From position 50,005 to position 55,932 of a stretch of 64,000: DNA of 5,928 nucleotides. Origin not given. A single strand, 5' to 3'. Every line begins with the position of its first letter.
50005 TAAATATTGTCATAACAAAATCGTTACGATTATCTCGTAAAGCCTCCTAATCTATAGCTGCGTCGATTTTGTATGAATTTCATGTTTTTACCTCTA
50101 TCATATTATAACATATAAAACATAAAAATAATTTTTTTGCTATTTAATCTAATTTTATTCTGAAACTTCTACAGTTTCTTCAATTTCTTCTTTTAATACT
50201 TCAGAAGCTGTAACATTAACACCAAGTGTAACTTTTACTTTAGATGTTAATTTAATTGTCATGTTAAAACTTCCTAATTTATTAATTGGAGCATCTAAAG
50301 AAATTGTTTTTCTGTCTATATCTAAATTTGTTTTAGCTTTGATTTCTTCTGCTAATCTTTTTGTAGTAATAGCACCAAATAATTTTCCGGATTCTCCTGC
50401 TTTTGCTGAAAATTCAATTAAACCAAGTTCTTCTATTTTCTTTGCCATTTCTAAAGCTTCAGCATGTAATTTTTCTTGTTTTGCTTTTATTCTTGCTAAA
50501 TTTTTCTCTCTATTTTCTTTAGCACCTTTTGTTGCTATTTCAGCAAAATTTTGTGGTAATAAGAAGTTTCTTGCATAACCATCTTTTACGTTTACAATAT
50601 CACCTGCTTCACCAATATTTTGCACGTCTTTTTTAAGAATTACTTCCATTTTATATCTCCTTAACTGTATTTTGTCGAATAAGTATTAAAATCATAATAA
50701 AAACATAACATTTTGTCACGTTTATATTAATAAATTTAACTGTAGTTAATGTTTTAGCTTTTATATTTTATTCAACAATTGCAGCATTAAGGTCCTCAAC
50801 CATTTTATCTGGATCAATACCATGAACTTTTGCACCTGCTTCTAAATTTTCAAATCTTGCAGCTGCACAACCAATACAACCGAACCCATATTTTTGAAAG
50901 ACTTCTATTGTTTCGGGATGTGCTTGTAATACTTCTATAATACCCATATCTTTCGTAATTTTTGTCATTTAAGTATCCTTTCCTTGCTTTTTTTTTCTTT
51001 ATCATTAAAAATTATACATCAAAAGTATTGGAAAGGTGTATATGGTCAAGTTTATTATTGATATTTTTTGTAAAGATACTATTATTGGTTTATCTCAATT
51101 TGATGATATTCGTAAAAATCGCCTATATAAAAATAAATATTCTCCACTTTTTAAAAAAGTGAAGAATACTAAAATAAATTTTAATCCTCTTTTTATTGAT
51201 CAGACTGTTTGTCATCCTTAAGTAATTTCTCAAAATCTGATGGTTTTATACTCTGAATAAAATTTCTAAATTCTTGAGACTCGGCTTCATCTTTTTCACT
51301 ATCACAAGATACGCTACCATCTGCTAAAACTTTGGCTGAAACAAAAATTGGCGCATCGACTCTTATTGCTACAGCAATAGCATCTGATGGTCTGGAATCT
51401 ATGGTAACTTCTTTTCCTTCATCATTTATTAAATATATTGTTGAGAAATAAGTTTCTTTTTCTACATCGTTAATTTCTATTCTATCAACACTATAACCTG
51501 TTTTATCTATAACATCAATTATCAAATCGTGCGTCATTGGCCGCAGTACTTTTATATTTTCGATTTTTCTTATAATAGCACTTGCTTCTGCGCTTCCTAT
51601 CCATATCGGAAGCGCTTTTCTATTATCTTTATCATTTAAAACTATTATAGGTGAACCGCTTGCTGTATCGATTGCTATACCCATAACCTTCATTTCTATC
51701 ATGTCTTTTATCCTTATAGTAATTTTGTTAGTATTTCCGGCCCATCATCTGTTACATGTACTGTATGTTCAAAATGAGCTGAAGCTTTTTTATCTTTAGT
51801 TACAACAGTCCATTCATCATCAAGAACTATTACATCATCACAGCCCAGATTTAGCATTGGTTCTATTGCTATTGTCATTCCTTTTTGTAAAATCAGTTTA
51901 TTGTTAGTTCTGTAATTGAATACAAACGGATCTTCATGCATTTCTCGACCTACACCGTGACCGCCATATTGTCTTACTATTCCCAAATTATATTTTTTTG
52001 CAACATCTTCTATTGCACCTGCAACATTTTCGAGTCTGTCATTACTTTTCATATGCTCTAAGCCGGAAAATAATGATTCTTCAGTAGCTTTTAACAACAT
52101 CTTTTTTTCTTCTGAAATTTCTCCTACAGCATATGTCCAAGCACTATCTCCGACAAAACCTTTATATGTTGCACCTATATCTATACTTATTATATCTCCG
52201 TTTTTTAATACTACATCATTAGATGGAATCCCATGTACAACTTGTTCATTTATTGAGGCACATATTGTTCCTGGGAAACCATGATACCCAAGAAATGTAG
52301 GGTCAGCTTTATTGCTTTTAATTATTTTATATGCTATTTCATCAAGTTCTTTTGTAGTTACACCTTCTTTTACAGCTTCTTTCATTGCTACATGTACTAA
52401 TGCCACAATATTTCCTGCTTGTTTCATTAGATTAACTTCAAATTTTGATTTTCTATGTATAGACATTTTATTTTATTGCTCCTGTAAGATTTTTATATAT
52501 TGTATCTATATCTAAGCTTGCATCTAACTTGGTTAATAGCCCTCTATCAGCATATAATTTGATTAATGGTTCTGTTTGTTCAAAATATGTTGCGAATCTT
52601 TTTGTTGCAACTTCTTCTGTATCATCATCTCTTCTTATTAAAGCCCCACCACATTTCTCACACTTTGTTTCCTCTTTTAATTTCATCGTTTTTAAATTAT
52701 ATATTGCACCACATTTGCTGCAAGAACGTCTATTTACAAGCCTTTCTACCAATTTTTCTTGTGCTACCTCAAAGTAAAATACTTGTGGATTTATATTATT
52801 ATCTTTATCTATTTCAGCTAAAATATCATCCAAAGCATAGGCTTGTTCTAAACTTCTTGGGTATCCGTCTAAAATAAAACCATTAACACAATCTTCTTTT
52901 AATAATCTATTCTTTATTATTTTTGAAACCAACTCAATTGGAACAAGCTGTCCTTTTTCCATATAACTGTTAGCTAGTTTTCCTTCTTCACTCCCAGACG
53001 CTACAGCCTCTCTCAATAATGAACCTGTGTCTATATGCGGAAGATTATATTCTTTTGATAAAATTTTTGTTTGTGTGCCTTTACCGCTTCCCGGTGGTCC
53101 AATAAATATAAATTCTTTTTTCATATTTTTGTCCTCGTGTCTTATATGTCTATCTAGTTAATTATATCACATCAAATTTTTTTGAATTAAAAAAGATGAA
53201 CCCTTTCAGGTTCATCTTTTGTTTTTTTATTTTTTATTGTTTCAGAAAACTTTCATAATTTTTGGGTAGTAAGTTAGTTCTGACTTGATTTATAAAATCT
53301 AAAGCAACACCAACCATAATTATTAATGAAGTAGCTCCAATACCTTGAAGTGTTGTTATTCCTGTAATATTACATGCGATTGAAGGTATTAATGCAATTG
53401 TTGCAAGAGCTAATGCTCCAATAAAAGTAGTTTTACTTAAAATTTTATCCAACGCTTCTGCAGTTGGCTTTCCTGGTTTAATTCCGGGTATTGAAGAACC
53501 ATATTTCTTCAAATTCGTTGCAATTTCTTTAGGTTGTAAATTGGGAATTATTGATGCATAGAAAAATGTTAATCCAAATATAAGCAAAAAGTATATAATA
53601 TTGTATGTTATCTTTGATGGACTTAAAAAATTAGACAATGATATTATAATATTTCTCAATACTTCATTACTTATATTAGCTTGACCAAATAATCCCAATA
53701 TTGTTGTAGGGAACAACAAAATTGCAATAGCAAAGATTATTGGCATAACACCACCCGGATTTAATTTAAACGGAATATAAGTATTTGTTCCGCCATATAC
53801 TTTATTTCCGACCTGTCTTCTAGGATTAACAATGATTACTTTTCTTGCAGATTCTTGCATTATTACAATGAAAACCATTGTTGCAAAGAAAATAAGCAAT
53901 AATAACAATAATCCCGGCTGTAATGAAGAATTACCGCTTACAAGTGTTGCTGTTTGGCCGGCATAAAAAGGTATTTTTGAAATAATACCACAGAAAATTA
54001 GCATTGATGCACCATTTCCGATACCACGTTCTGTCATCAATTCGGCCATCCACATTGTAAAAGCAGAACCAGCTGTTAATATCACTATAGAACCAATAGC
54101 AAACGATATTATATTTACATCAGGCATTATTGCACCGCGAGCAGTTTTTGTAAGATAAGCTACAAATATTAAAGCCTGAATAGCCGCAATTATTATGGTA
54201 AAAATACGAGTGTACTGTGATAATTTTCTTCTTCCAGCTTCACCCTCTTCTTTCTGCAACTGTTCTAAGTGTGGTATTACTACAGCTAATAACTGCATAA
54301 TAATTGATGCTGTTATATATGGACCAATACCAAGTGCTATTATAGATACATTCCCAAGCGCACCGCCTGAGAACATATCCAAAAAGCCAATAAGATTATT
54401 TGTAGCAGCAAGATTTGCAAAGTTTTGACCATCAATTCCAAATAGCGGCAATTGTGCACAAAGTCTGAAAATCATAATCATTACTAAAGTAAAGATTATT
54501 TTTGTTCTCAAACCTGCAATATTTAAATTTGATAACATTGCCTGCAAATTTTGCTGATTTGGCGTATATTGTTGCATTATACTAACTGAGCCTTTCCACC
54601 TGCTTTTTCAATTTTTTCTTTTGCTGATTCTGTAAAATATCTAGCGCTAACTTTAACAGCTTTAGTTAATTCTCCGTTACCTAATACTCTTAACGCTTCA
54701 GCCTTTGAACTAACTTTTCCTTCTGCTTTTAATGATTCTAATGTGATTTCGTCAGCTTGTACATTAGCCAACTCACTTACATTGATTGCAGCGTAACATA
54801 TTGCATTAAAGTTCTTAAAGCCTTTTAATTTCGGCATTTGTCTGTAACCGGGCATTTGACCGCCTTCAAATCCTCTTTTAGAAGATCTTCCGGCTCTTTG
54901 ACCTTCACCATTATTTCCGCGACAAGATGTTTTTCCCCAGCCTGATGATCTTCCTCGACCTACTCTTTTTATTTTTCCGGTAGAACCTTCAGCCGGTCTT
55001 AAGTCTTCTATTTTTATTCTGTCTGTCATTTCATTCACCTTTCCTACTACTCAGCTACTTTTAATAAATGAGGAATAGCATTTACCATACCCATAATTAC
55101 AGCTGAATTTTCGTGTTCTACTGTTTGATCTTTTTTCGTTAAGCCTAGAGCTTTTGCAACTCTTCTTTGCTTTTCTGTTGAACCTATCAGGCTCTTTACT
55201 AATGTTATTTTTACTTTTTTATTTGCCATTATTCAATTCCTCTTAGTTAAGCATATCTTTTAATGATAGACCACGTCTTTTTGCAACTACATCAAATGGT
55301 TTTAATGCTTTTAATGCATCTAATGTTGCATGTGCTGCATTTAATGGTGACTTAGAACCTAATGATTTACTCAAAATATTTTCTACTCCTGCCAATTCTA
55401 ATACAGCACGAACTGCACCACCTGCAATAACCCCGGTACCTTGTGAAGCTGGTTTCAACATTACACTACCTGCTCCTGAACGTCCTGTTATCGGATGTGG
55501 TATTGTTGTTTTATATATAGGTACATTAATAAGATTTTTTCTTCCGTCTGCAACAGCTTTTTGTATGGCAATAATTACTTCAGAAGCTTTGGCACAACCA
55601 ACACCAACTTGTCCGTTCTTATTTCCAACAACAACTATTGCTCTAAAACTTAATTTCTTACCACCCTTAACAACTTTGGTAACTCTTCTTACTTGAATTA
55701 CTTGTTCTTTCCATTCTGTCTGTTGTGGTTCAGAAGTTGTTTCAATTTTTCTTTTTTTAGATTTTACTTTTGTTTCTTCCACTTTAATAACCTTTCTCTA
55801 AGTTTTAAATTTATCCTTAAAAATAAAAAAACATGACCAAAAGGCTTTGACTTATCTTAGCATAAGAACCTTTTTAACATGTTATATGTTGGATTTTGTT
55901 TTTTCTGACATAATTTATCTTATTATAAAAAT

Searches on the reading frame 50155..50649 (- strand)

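Call 26: search_protein_families(library=pfam, proteins=[window:50155-50649:-], max_evalue=0.001)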
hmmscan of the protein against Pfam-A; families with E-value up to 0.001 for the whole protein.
window:50155-50649:- (164 aa): 2 families
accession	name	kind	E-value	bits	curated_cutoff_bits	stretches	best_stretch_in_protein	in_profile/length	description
PF03948.19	Ribosomal_L9_C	-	1.1e-24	87.1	23.2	1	63-147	1-85/86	Ribosomal protein L9, C-terminal domain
PF01281.25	Ribosomal_L9_N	-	7e-23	80.4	20.7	1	1-45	1-45/47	Ribosomal protein L9, N-terminal domain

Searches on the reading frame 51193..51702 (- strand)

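Call 26: search_protein_families(library=pfam, proteins=[window:51193-51702:-], max_evalue=0.001)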
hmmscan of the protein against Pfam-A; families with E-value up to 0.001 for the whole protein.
window:51193-51702:- (169 aa): 1 family
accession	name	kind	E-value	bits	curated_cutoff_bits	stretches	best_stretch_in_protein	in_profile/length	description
PF02577.19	BFN_dom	-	1.2e-37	128.6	27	1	20-132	1-110/112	Bifunctional nuclease domain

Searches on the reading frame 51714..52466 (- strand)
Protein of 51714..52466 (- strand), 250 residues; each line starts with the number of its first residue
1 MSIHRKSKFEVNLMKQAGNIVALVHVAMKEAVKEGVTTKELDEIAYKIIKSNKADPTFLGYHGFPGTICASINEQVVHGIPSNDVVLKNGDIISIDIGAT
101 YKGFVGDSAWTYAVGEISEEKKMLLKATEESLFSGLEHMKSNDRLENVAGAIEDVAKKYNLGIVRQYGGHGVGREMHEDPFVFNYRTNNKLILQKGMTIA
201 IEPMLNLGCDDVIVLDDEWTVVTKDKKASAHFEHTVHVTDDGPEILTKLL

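Call 26: search_protein_families(library=pfam, proteins=[window:51714-52466:-], max_evalue=0.001)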
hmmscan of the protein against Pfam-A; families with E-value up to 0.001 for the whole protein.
window:51714-52466:- (250 aa): 1 family
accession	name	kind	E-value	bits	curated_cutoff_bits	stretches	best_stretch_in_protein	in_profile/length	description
PF00557.29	Peptidase_M24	-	3.1e-48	164.8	23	1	13-240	2-208/208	Metallopeptidase family M24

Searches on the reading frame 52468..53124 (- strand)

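Call 78: search_protein_families(library=pfam, proteins=[window:52468-53124:-], max_evalue=0.00001)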
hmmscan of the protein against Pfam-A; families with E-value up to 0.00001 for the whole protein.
window:52468-53124:- (218 aa): 4 families
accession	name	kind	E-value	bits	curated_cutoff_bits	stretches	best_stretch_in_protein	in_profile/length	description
PF00406.28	ADK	-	6.5e-47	159.9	26.8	1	8-195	2-150/151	Adenylate kinase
PF13207.12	AAA_17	-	2.5e-28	99.5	27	1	8-134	1-124/136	AAA domain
PF05191.20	ADK_lid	-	3.3e-13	49.7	26.6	1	132-167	1-36/36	Adenylate kinase, active site lid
PF17213.9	Hydin_ADK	-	2.6e-06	28.2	27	0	6-46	3-43/196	Hydin Adenylate kinase-like domain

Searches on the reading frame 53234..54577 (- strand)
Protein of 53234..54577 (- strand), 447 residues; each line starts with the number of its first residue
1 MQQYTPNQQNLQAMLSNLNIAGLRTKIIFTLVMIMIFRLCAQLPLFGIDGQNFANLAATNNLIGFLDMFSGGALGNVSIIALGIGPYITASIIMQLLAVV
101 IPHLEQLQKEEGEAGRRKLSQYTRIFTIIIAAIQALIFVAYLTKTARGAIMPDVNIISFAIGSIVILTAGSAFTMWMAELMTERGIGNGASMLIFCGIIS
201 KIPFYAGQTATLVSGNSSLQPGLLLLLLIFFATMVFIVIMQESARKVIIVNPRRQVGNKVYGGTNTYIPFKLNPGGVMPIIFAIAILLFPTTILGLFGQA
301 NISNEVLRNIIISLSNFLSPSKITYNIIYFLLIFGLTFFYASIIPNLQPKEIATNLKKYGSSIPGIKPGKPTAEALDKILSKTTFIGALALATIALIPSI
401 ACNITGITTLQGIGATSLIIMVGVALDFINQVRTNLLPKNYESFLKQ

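Call 78: search_protein_families(library=pfam, proteins=[window:53234-54577:-], max_evalue=0.00001)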
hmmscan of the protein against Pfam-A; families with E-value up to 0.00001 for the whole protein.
window:53234-54577:- (447 aa): 1 family
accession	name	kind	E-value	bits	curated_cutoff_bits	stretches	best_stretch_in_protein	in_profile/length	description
PF00344.25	SecY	-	2.8e-94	316.4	32.2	1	78-428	1-305/306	SecY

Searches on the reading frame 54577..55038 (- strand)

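Call 78: search_protein_families(library=pfam, proteins=[window:54577-55038:-], max_evalue=0.00001)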
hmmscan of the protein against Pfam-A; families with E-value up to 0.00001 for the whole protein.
window:54577-55038:- (153 aa): 1 family
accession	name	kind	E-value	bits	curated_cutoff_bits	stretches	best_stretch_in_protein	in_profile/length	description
PF00828.25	Ribosomal_L27A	-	8.2e-17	61.8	21.5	1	85-150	2-71/72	Ribosomal proteins 50S-L15, 50S-L18e, 60S-L27A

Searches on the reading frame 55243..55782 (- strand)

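Call 79: search_protein_families(library=pfam, proteins=[window:55243-55782:-], max_evalue=0.00001)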
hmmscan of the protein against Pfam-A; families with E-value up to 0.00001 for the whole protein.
window:55243-55782:- (179 aa): 2 families
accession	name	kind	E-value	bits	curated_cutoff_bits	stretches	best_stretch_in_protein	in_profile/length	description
PF03719.21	Ribosomal_S5_C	-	3e-27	94.3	21.5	1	100-170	1-71/71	Ribosomal protein S5, C-terminal domain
PF00333.26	Ribosomal_S5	-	2.6e-24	85.4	27.1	1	24-88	1-65/65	Ribosomal protein S5, N-terminal domain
